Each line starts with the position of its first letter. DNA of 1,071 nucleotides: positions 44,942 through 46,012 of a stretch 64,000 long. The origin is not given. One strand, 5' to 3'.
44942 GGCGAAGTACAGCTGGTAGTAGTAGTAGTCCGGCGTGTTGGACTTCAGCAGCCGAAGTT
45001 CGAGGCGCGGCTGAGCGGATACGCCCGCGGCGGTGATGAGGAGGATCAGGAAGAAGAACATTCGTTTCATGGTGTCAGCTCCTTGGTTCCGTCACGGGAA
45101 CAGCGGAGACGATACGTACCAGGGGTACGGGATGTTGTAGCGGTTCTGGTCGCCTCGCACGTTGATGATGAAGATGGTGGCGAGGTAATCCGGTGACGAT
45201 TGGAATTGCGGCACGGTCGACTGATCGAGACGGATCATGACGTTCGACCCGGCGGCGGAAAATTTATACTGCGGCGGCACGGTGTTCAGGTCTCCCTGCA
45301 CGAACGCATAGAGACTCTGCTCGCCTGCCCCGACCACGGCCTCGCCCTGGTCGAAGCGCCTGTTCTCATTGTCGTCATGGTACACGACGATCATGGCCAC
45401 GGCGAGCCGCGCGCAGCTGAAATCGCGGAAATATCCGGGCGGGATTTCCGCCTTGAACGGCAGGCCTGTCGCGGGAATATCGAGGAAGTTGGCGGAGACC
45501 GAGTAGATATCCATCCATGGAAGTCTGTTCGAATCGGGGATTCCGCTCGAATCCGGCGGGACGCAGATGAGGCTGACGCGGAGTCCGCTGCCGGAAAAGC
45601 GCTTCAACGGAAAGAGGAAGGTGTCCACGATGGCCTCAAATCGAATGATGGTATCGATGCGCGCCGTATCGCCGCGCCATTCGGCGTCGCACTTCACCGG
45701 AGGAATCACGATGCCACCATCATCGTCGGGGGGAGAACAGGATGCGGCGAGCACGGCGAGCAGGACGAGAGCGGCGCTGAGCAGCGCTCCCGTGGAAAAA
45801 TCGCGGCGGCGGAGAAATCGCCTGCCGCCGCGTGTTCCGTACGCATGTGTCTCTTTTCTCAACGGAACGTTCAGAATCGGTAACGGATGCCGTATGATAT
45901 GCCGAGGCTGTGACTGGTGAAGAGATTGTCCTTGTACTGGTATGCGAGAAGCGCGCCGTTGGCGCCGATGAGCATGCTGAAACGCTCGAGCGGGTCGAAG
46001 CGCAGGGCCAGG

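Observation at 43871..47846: Four-gene ECF-sigma / RseA-like anti-sigma / lipoprotein / vWA-T9SS-cargo operon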

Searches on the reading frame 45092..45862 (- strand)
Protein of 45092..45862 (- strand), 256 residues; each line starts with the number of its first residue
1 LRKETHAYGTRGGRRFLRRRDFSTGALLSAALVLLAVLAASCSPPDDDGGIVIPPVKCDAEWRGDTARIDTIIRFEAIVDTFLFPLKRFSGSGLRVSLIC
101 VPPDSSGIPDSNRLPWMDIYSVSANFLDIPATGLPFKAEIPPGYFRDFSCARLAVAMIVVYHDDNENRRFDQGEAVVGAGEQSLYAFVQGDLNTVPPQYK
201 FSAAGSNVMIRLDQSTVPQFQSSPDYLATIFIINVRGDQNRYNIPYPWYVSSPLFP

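Call 3: search_protein_families(library=pfam, proteins=[window:45092-45862:-], max_evalue=0.1)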
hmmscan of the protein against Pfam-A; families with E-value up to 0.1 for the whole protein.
window:45092-45862:- (256 aa): 0 families

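Call 4: search_protein_families(library=ncbifam, proteins=[window:45092-45862:-], max_evalue=0.1)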
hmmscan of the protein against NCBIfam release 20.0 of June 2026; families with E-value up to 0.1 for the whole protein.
window:45092-45862:- (256 aa): 0 families

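Call 12: find_homologous_proteins(query=window:45092-45862:-, max_evalue=0.001)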
Query window:45092-45862:- (256 aa): 34 proteins with E <= 0.001 among 7907 candidates.
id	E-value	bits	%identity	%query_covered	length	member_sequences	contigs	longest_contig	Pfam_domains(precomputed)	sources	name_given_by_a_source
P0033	1.4e-137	475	90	90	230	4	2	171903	-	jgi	jgi:hypothetical protein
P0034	1.3e-116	407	81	84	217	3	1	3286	-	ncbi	-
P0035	4.0e-116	405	80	88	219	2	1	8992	-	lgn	-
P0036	1.7e-115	403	80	88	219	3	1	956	-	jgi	jgi:hypothetical protein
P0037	6.2e-115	401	81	88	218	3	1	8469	-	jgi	jgi:hypothetical protein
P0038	5.1e-114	398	77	84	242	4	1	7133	-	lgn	-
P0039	2.8e-112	393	75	90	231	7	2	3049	-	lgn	-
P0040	4.7e-112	392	76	88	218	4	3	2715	-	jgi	jgi:hypothetical protein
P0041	3.9e-106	372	81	80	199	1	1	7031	-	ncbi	-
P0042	1.5e-105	370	82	80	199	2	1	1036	-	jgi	jgi:hypothetical protein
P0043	1.4e-100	354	69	92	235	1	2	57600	-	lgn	-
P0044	3.2e-97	343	73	81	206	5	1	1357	-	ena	-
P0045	6.2e-87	309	79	70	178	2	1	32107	-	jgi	-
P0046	6.2e-85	303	78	70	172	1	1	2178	-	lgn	-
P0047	2.1e-83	298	63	84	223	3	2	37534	-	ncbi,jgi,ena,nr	ncbi:MAG: hypothetical protein C0600_07255 [Ignavibacteria bacterium]|nr:MAG: hypothetical protein C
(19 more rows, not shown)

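Call 16: search_solved_structures(query=A2, max_evalue=10, show_alignments=1)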
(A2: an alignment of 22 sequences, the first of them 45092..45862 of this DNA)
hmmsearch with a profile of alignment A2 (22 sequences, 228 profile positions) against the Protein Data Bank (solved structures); distinct sequences matched with E-value up to 10: 3.
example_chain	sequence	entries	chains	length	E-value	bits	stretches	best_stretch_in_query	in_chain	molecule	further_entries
7oyc_X1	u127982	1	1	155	0.87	12.3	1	163-200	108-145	Ribosomal_L23eN domain-containing protein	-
6vja_C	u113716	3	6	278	1.4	11.7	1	90-175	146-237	B-lymphocyte antigen CD20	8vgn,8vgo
3hvq_C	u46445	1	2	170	1.8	11.3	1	103-155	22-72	Neurabin-1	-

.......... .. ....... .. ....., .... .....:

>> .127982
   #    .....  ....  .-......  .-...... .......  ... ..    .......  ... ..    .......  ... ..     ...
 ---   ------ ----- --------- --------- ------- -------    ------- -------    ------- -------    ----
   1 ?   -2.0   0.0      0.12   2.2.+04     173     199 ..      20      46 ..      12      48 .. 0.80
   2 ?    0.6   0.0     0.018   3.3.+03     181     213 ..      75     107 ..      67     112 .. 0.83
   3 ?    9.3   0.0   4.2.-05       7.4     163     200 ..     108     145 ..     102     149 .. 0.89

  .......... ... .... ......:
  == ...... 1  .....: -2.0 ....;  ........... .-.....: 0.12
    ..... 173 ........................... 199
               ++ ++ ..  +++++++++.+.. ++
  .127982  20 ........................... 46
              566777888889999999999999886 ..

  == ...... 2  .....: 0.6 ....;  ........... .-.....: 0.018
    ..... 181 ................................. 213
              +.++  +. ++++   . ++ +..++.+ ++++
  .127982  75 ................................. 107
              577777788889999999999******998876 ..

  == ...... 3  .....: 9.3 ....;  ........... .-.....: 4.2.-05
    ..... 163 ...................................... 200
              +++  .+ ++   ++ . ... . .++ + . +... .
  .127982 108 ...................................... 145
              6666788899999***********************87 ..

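Call 34: predict_structure(alignment_id=A2)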
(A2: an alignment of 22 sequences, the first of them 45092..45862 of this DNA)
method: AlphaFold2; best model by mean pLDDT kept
length: 256 residues; sequences in the alignment: 22
mean_pLDDT: 75.9   pTM: 0.70
mean pLDDT of the five models: 75.9, 64.5, 63.0, 58.4, 56.0
residues with pLDDT >= 90: 61; 70-90: 117; 50-70: 45; < 50: 33
segments of 3 or more residues with pLDDT < 50: 1-13, 43-55, 224-227
pLDDT, mean of each block of 10 residues (from residue 1): 41 48 71 81 47 53 78 85 89 93 85 90 89 83 89 90 94 91 81 75 57 59 56 86 84 78
secondary structure, 60 per line:
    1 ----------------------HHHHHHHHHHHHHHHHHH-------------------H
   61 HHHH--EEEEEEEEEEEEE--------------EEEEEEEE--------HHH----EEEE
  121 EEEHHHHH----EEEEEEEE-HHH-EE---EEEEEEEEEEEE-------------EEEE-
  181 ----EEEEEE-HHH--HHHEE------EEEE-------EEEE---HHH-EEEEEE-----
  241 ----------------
elements in order: H23-40 H60-64 E67-79 E94-101 E117-123 H124-128 E133-140 E151-162 E176-179 E185-190 E208-211 E219-222 E230-235

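Call 37: fold_search(model_id=the predicted structure, library=pdb)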
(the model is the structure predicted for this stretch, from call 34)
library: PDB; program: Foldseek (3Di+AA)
matches with E <= 10: 772; with E <= 0.001: 0
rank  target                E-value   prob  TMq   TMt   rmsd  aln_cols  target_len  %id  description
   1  7clx                  4.0e-02  0.18  0.19  0.23  11.1       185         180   11  Crystal structure of the DOCK8 DHR-1 domain (released 2021-02-10)
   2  7cly                  5.4e-02  0.18  0.20  0.25  11.9       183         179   10  Structure of the DOCK8 DHR-1 domain crystallized with di-C8-phosphatidylinositol-(4,5)-bisphosphate (released 2021-02-10)
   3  9y0a_A                6.1e-02  0.18  0.18  0.20  15.4       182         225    9  Crystal structure of Bet v 1.0101 in complex with human IgE Fab 2H22 (released 2026-02-11)
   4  3b2d_C                7.2e-02  0.14  0.15  0.21  10.6       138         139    9  Crystal structure of human RP105/MD-1 complex (released 2011-11-09)
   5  7qf1_E                7.2e-02  0.07  0.13  0.15  16.1       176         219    8  Crystal structure of the SARS-CoV-2 RBD in complex with the human antibody CV2.6264 (released 2022-05-18)
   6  8cw9_C                8.6e-02  0.20  0.18  0.31   9.4       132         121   11  Prefusion-stabilized hMPV fusion protein bound to ADI-61026 and MPE8 Fabs (released 2022-08-10)
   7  4m4r_D                9.2e-02  0.21  0.16  0.26   9.6       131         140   13  Epha4 ectodomain complex with ephrin a5 (released 2013-10-30)
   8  8hpf_H                1.0e-01  0.08  0.14  0.15  17.2       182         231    9  Cryo-EM structure of SARS-CoV-2 Omicron BA.2 RBD in complex with fab L4.65 and L5.34 (released 2023-12-20)
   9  9cym_L                1.1e-01  0.11  0.15  0.17  16.7       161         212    8  Structure of LAG3 bound to the MHC class II molecule I-A(b) (released 2024-08-21)
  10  8ywp_H                1.1e-01  0.10  0.15  0.16  16.6       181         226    7  Crystal structure of the Fab fragment of anti-IL-6 antibody I9H (released 2024-11-06)
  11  5w1k_D                1.1e-01  0.09  0.15  0.16  15.4       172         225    7  JUNV GP1 CR1-10 Fab CR1-28 Fab complex (released 2018-05-30)
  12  6myk_B                1.2e-01  0.10  0.16  0.23  11.2       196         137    8  Pleurotus ostreatus OstreolysinA mutant E69A with Bis-Tris (released 2019-02-13)
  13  7sk5_F                1.2e-01  0.07  0.14  0.16  18.5       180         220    8  Cryo-EM structure of ACKR3 in complex with CXCL12 and an intracellular Fab (released 2022-07-27)
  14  6urm_D                1.2e-01  0.07  0.14  0.15  16.6       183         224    9  Crystal structure of vaccine-elicited receptor-binding site targeting antibody LPAF-a.01 in complex with Hemagglutinin (released 2020-09-16)
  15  8u1s_E                1.2e-01  0.11  0.15  0.26  10.8       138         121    9  A mechanistic understanding of protective influenza B neuraminidase mAbs at the airway interface (released 2024-03-27)
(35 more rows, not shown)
